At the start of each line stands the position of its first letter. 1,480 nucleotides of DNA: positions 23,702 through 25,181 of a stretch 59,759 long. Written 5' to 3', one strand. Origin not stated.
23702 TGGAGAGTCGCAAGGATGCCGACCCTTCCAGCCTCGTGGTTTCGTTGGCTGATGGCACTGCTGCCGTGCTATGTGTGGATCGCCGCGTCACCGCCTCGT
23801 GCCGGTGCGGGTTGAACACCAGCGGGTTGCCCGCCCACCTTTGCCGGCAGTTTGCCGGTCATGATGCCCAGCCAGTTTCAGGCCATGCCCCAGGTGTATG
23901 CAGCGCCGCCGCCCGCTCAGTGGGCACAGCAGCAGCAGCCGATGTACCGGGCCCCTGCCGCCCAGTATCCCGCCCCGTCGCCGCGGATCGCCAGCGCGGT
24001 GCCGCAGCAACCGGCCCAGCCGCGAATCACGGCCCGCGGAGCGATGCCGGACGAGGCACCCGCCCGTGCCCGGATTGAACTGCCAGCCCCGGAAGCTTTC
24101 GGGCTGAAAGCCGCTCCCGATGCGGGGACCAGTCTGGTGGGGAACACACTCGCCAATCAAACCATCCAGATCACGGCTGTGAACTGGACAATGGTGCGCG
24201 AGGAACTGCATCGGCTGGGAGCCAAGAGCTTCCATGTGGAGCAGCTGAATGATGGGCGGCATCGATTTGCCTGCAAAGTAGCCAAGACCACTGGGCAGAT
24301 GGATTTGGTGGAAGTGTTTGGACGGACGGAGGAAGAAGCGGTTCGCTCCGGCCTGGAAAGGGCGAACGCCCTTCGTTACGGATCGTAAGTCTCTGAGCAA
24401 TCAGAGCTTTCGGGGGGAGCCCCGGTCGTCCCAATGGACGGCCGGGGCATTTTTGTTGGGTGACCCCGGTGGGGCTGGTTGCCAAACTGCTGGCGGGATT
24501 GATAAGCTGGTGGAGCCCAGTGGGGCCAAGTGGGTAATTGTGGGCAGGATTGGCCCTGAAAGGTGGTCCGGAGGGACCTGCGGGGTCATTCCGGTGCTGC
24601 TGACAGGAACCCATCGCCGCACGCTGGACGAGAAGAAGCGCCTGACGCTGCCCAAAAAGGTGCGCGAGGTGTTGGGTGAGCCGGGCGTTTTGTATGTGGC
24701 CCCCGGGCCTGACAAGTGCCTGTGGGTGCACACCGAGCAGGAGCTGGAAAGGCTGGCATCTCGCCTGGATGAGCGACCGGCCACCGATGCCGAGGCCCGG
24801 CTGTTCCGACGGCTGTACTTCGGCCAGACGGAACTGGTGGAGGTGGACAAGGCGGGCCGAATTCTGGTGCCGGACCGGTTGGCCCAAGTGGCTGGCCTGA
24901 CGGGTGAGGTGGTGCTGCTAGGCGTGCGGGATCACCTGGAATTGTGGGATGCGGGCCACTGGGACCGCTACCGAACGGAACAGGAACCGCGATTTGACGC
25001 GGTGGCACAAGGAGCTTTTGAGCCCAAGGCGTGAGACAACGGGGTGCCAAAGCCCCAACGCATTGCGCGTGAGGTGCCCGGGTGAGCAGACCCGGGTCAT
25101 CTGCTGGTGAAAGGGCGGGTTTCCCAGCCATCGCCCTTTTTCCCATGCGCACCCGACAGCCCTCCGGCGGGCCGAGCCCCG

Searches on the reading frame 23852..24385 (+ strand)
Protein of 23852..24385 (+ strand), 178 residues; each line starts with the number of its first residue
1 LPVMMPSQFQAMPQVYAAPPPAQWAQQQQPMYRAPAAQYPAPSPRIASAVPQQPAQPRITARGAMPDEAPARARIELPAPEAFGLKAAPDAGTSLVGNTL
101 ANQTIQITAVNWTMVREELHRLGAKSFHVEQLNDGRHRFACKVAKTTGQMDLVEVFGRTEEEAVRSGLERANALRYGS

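Call 3: search_protein_families(library=pfam, proteins=[window:23852-24385:+], max_evalue=1)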
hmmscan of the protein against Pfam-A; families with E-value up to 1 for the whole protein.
window:23852-24385:+ (178 aa): 1 family
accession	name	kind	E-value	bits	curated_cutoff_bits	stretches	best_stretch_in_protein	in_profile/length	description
PF20204.3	DUF6566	-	0.065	13.8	26.7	1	156-173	49-66/78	Domain of unknown function (DUF6566)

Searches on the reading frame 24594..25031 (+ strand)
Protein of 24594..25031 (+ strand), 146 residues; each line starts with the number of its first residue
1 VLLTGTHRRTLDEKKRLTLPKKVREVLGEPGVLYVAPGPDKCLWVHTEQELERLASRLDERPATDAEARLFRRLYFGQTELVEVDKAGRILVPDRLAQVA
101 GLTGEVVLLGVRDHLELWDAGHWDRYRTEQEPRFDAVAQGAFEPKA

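Call 3: search_protein_families(library=pfam, proteins=[window:24594-25031:+], max_evalue=1)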
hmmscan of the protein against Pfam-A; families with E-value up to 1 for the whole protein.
window:24594-25031:+ (146 aa): 2 families
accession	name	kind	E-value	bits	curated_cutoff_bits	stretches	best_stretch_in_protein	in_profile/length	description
PF02381.23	MraZ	-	2e-25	89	23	2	76-138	2-65/72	MraZ protein, putative antitoxin-like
PF04014.23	MazE_antitoxin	-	0.085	13.3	24.7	1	9-28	2-21/48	Antidote-toxin recognition MazE, bacterial antitoxin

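Call 4: search_protein_families(library=ncbifam, proteins=[window:24594-25031:+], max_evalue=1)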
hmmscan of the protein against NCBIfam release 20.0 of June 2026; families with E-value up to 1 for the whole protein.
window:24594-25031:+ (146 aa): 10 families
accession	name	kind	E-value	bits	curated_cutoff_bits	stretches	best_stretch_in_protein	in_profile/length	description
TIGR00242.1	TIGR00242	equivalog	3.6e-32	111.3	98.35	1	3-138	2-136/144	division/cell wall cluster transcriptional repressor MraZ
NF001476.0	PRK00326.2-2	equivalog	4.6e-19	68.6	162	1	4-126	6-138/163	division/cell wall cluster transcriptional repressor MraZ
NF001482.0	PRK00326.3-4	equivalog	2.8e-17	62.9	168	1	3-137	2-151/160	division/cell wall cluster transcriptional repressor MraZ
NF001477.0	PRK00326.2-4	equivalog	3.6e-15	56.2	162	1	5-133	6-137/155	division/cell wall cluster transcriptional repressor MraZ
NF001483.0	PRK00326.3-5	equivalog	3.2e-10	40.4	239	1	40-127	43-131/155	division/cell wall cluster transcriptional repressor MraZ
NF001475.0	PRK00326.2-1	equivalog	9e-08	32.2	257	1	10-127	11-131/149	division/cell wall cluster transcriptional repressor MraZ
TIGR01439.1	lp_hng_hel_AbrB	domain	8.9e-05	22.1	28.3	1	8-28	1-21/44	transcriptional regulator, AbrB family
NF006352.0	PRK08577.1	equivalog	0.00088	19.3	140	1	79-111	4-36/136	hypothetical protein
NF047472.1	LA_3696_Nterm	subfamily_domain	0.039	13.9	32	1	18-31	4-17/51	LA_3696 family protein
NF040962.1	near_HgcAB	equivalog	0.17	11.8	70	0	10-27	9-26/70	HgcAB-associated protein HgcC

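Call 32: search_solved_structures(query=window:24594-25031:+, max_evalue=0.001, show_alignments=2)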
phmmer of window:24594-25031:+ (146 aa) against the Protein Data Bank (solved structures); distinct sequences matched with E-value up to 0.001: 4.
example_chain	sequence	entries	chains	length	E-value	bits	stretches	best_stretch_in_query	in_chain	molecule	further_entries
1n0e_A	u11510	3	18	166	2.7e-22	82.5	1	2-132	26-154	Protein mraZ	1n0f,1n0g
9qlr_J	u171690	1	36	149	2.9e-21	79.2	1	3-138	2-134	Transcriptional regulator MraZ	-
9qlg_A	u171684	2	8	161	3.3e-21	79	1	2-138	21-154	Transcriptional regulator MraZ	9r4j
9sx6_A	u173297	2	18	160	3.7e-21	78.8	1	2-132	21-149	Transcriptional regulator MraZ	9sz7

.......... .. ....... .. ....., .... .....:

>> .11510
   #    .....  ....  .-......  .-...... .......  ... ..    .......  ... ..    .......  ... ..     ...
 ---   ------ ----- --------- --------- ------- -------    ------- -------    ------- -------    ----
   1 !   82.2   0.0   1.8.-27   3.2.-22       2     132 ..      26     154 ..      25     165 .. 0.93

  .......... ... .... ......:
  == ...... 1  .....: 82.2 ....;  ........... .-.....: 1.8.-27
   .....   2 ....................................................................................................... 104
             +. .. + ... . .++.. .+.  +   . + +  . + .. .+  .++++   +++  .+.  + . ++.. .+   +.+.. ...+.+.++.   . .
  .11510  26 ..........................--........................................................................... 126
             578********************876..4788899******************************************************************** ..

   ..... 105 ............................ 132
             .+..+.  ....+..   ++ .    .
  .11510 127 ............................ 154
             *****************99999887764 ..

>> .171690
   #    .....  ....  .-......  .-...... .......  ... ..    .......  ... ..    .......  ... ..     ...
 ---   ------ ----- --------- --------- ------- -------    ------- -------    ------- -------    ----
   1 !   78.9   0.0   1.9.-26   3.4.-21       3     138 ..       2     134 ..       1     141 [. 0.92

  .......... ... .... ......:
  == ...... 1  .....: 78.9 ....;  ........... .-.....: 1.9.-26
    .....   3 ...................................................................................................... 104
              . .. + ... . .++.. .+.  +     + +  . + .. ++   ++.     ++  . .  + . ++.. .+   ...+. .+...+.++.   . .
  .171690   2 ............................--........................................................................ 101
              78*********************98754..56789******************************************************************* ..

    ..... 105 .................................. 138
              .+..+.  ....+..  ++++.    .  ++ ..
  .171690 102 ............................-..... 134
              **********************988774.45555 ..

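Call 65: find_homologous_proteins(query=window:24594-25031:+, max_evalue=1e-10)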
Query window:24594-25031:+ (146 aa): 1334 proteins with E <= 1e-10 among 1594 candidates; the best 120 are listed.
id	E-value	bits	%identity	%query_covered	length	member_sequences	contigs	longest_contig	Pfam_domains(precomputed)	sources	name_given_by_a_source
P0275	2.8e-82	292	89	100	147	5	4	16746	PF02381.24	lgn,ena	-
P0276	5.8e-82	291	89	100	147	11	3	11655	PF02381.24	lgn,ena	-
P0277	6.6e-82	291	88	100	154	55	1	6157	PF02381.24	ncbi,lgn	ncbi:MAG: division/cell wall cluster transcriptional repressor MraZ [Gemmataceae bacterium]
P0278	9.2e-81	287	87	100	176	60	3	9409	PF02381.24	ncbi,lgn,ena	-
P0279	1.9e-70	253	79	99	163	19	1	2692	PF02381.24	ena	-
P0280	2.3e-69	250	88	88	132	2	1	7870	PF02381.24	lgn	-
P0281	2.1e-65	237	74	99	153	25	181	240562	PF02381.24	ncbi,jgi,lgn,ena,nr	ncbi:MAG: division/cell wall cluster transcriptional repressor MraZ [Gemmataceae bacterium]|jgi:MraZ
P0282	2.1e-65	237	74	97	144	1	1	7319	PF02381.24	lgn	-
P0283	1.8e-64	234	72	97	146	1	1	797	PF02381.24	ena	-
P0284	2.0e-64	234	72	98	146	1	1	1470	PF02381.24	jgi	jgi:MraZ protein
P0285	2.1e-64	234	73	98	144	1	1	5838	PF02381.24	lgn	-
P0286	2.4e-64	234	72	98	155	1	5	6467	PF02381.24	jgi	jgi:MraZ protein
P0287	3.4e-64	233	72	98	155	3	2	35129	PF02381.24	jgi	jgi:MraZ protein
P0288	4.2e-64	233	72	98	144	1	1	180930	PF02381.24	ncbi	ncbi:MAG: division/cell wall cluster transcriptional repressor MraZ [Gemmataceae bacterium]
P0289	6.0e-64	232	70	97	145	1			PF02381.24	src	-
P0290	1.3e-63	231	72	98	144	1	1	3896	PF02381.24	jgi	jgi:MraZ protein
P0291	1.7e-63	231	70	97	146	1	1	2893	PF02381.24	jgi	jgi:MraZ protein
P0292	2.6e-63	230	70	97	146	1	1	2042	PF02381.24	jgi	jgi:MraZ protein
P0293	2.6e-63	230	70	97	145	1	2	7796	PF02381.24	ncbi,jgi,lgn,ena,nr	ncbi:MAG TPA: division/cell wall cluster transcriptional repressor MraZ [Gemmataceae bacterium]|jgi:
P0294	4.2e-63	230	70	97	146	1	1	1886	PF02381.24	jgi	jgi:MraZ protein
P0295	4.6e-63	229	70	97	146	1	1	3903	PF02381.24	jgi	jgi:MraZ protein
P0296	5.1e-63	229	72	97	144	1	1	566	PF02381.24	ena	-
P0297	6.6e-63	229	73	97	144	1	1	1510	PF02381.24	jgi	-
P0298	7.2e-63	229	70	97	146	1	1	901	PF02381.24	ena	-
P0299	7.9e-63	229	69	98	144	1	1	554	PF02381.24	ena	-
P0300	8.4e-63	229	71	98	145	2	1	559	PF02381.24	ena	-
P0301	8.5e-63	229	71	98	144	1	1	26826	PF02381.24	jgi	jgi:MraZ protein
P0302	1.0e-62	228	71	97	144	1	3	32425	PF02381.24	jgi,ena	jgi:MraZ protein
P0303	1.0e-62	228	72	99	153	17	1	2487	PF02381.24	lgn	-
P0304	1.3e-62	228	70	97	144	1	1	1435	PF02381.24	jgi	jgi:MraZ protein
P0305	1.4e-62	228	68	98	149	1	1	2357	PF02381.24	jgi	jgi:MraZ protein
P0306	1.6e-62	228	71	98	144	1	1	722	PF02381.24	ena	-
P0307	1.6e-62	228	71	98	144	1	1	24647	PF02381.24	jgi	jgi:MraZ protein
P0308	1.7e-62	228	71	99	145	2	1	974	PF02381.24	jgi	jgi:MraZ protein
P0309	1.8e-62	228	72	97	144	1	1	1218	PF02381.24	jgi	jgi:MraZ protein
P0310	2.3e-62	227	70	98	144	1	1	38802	PF02381.24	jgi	jgi:MraZ protein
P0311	2.6e-62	227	69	98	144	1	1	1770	PF02381.24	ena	-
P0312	3.0e-62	227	70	99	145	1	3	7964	PF02381.24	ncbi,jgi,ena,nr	ncbi:MAG TPA: division/cell wall cluster transcriptional repressor MraZ [Gemmataceae bacterium]|nr:d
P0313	3.0e-62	227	71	98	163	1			PF02381.24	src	-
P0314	3.2e-62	227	69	100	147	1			PF02381.24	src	-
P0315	3.3e-62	227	70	98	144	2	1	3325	PF02381.24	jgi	jgi:MraZ protein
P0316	3.3e-62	227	70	97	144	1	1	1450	PF02381.24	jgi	jgi:MraZ protein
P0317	4.2e-62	226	72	97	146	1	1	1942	PF02381.24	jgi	jgi:transcriptional regulator MraZ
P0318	4.4e-62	226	70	97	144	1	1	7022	PF02381.24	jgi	jgi:MraZ protein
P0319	4.9e-62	226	70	97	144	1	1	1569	PF02381.24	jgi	jgi:MraZ protein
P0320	5.1e-62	226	71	98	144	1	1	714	PF02381.24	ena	-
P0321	5.1e-62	226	71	98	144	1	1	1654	PF02381.24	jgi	jgi:MraZ protein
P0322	5.7e-62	226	71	97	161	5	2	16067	PF02381.24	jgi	-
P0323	6.0e-62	226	69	98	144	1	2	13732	PF02381.24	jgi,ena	jgi:MraZ protein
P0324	6.0e-62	226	70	98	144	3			PF02381.24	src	-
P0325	6.4e-62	226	69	98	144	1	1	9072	PF02381.24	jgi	jgi:MraZ protein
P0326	6.4e-62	226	71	97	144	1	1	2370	PF02381.24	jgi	jgi:transcriptional regulator MraZ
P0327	6.7e-62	226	69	98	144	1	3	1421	PF02381.24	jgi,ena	-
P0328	6.8e-62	226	68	98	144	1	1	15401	PF02381.24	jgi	jgi:MraZ protein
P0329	7.6e-62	225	70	97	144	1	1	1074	PF02381.24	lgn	-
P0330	7.8e-62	225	71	97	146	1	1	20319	PF02381.24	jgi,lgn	-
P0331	7.9e-62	225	72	97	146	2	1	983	PF02381.24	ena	-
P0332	8.6e-62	225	70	98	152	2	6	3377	PF02381.24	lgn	-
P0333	9.1e-62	225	72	97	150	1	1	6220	PF02381.24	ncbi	-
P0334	9.2e-62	225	71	97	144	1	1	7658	PF02381.24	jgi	jgi:MraZ protein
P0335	1.0e-61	225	70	97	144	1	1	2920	PF02381.24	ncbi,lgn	-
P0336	1.0e-61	225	71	98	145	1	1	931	PF02381.24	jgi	jgi:MraZ protein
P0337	1.1e-61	225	69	98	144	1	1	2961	PF02381.24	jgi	jgi:MraZ protein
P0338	1.1e-61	225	72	98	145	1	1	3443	PF02381.24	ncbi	-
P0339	1.2e-61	225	70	97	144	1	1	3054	PF02381.24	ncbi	-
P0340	1.2e-61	225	70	97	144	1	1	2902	PF02381.24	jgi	jgi:MraZ protein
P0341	1.3e-61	225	69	98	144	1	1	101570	PF02381.24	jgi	jgi:MraZ protein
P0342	1.3e-61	225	70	97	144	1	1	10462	PF02381.24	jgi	jgi:MraZ protein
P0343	1.5e-61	225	71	98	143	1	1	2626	PF02381.24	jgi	jgi:MraZ protein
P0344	1.5e-61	225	72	97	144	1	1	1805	PF02381.24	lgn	-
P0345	1.5e-61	225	69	98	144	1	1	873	PF02381.24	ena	-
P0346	1.6e-61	224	69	98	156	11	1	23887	PF02381.24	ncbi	-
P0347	1.8e-61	224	69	98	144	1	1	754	PF02381.24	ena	-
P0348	1.8e-61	224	67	100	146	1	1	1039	PF02381.24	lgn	-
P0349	1.9e-61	224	70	97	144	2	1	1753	PF02381.24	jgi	jgi:MraZ protein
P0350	2.1e-61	224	70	97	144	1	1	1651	PF02381.24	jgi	jgi:MraZ protein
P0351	2.1e-61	224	69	99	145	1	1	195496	PF02381.24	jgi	jgi:MraZ protein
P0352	2.1e-61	224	68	99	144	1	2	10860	PF02381.24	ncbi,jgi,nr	ncbi:MAG TPA: division/cell wall cluster transcriptional repressor MraZ [Gemmataceae bacterium]|jgi:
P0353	2.3e-61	224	69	98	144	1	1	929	PF02381.24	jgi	jgi:MraZ protein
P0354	2.3e-61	224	71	97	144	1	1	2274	PF02381.24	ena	-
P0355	2.3e-61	224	69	98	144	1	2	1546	PF02381.24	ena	-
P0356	2.4e-61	224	70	98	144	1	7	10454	PF02381.24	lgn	-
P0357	2.5e-61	224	70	97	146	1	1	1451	PF02381.24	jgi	jgi:MraZ protein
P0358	2.5e-61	224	71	97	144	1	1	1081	PF02381.24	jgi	jgi:MraZ protein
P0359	2.6e-61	224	69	99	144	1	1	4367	PF02381.24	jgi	jgi:MraZ protein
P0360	2.6e-61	224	69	98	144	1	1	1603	PF02381.24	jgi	jgi:MraZ protein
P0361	2.9e-61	224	69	98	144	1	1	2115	PF02381.24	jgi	-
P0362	2.9e-61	224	70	97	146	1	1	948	PF02381.24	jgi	jgi:MraZ protein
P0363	3.0e-61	224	70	97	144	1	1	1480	PF02381.24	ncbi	-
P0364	3.0e-61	224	70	97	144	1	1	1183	PF02381.24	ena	-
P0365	3.0e-61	224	71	97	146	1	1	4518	PF02381.24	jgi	jgi:MraZ protein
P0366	3.1e-61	224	69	98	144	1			PF02381.24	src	-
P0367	3.1e-61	223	70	97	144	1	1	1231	PF02381.24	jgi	jgi:transcriptional regulator MraZ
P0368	3.2e-61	223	70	97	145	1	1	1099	PF02381.24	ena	-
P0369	3.2e-61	223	69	97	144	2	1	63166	PF02381.24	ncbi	-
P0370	3.2e-61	223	70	97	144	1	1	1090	PF02381.24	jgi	-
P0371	3.4e-61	223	70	97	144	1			PF02381.24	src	-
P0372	3.4e-61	223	68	98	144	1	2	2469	PF02381.24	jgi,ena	-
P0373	4.0e-61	223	68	98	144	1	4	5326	PF02381.24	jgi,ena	jgi:MraZ protein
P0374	4.1e-61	223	67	98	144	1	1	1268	PF02381.24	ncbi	-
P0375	4.2e-61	223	68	98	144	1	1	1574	PF02381.24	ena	-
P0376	4.7e-61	223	68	98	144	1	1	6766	PF02381.24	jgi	jgi:MraZ protein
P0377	5.0e-61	223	69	97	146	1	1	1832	PF02381.24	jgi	jgi:MraZ protein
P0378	5.1e-61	223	69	98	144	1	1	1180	PF02381.24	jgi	jgi:MraZ protein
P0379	5.1e-61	223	70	97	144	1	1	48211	PF02381.24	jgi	jgi:MraZ protein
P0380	5.1e-61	223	70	97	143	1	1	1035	PF02381.24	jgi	jgi:MraZ protein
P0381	5.3e-61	223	70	97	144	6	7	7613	PF02381.24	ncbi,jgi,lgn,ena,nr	ncbi:MAG TPA: division/cell wall cluster transcriptional repressor MraZ [Gemmataceae bacterium]|jgi:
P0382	5.4e-61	223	69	98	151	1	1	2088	PF02381.24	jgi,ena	jgi:MraZ protein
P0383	5.5e-61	223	67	98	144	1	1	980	PF02381.24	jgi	jgi:MraZ protein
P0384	5.6e-61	223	69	98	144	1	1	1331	PF02381.24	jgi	jgi:MraZ protein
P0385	5.6e-61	223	67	99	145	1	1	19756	PF02381.24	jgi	jgi:MraZ protein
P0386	6.2e-61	223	69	97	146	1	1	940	PF02381.24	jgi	jgi:MraZ protein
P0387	6.2e-61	223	68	98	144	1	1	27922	PF02381.24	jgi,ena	jgi:MraZ protein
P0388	6.3e-61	223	70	97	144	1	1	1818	PF02381.24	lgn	-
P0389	6.5e-61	222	68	99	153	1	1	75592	PF02381.24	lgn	-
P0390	6.6e-61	222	68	97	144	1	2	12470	PF02381.24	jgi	jgi:MraZ protein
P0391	6.6e-61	222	68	97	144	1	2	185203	PF02381.24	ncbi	-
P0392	6.8e-61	222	68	98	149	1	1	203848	PF02381.24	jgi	jgi:MraZ protein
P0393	7.3e-61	222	68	97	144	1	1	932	PF02381.24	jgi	-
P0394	7.4e-61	222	70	97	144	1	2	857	PF02381.24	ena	-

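Call 66: find_encoding_contigs(protein=P0281, flank=7000, max_places=2)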
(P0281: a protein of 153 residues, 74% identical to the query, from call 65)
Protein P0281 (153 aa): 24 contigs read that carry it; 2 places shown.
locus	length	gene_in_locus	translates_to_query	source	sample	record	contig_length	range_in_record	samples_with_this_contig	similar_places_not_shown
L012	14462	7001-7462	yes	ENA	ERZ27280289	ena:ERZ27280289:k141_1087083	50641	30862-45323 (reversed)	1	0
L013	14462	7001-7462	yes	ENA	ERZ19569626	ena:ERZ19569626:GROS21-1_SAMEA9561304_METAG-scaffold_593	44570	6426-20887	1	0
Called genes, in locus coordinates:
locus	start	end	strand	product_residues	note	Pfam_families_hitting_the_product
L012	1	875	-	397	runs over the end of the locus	PF12576:DUF3754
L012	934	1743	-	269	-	PF02548:Pantoate_transf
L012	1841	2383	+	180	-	PF01625:PMSR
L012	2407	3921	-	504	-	PF00587:tRNA-synt_2b, PF03129:HGTP_anticodon, PF09180:ProRS-C_1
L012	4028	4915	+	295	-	PF00005:ABC_tran, PF13304:AAA_21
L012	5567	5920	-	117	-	PF13180:PDZ_2 (weak)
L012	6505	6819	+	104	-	-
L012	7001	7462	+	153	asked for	PF02381:MraZ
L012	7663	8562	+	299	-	PF01795:Methyltransf_5, PF13649:Methyltransf_25 (weak)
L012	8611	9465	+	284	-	PF02381:MraZ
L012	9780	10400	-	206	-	-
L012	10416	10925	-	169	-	-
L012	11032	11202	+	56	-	-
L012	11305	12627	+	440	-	PF07394:DUF1501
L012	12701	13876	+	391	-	PF01261:AP_endonuc_2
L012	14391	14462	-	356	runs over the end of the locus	PF00487:FA_desaturase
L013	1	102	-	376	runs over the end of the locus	PF00155:Aminotran_1_2, PF00266:Aminotran_5 (weak), PF01053:Cys_Met_Meta_PP (weak), PF01041:DegT_DnrJ_EryC1 (weak)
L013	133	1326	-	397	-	PF12576:DUF3754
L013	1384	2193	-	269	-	PF02548:Pantoate_transf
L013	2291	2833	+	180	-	PF01625:PMSR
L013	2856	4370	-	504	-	PF00587:tRNA-synt_2b, PF03129:HGTP_anticodon, PF09180:ProRS-C_1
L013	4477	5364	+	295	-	PF00005:ABC_tran, PF13304:AAA_21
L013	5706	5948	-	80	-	-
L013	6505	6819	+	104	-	-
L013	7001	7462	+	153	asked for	PF02381:MraZ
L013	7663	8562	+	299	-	PF01795:Methyltransf_5, PF13649:Methyltransf_25 (weak)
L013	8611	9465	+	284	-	PF02381:MraZ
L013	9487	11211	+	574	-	-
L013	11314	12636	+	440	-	PF07394:DUF1501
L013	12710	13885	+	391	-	PF01261:AP_endonuc_2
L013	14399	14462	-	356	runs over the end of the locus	PF00487:FA_desaturase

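Call 67: find_encoding_contigs(protein=P0392, flank=7000, max_places=1)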
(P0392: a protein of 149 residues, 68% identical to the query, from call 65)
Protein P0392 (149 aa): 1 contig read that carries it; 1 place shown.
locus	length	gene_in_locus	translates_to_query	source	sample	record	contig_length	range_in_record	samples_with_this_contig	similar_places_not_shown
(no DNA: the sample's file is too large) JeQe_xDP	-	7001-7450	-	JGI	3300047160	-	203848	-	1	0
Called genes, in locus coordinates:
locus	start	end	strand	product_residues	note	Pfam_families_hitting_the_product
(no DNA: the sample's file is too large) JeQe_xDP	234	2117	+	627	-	PF02119:FlgI, PF13646:HEAT_2 (faint)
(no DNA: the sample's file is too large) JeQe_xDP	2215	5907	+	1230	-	PF02463:SMC_N, PF13175:AAA_15 (weak), PF13304:AAA_21 (weak), PF13476:AAA_23, PF13555:AAA_29, PF06470:SMC_hinge, PF24161:CCDC39 (weak), PF13304:AAA_21 (weak)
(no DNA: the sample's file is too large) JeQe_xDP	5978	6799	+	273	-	PF13405:EF-hand_6 (faint), PF00036:EF-hand_1 (faint), PF13833:EF-hand_8 (weak), PF13499:EF-hand_7 (weak), PF13202:EF-hand_5 (weak)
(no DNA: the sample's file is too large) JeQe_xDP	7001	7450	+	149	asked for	PF02381:MraZ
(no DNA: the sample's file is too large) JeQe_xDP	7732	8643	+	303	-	PF01795:Methyltransf_5, PF13649:Methyltransf_25 (weak)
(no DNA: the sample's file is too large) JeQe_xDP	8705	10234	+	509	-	-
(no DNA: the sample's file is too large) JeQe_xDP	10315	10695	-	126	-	-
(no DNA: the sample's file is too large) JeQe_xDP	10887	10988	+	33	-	-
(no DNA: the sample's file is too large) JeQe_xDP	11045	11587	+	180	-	-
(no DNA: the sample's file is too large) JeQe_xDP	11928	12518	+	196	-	-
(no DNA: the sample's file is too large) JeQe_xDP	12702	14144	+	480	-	PF02985:HEAT (faint), PF13646:HEAT_2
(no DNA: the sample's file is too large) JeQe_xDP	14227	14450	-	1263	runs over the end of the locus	PF23500:DUF7133, PF13646:HEAT_2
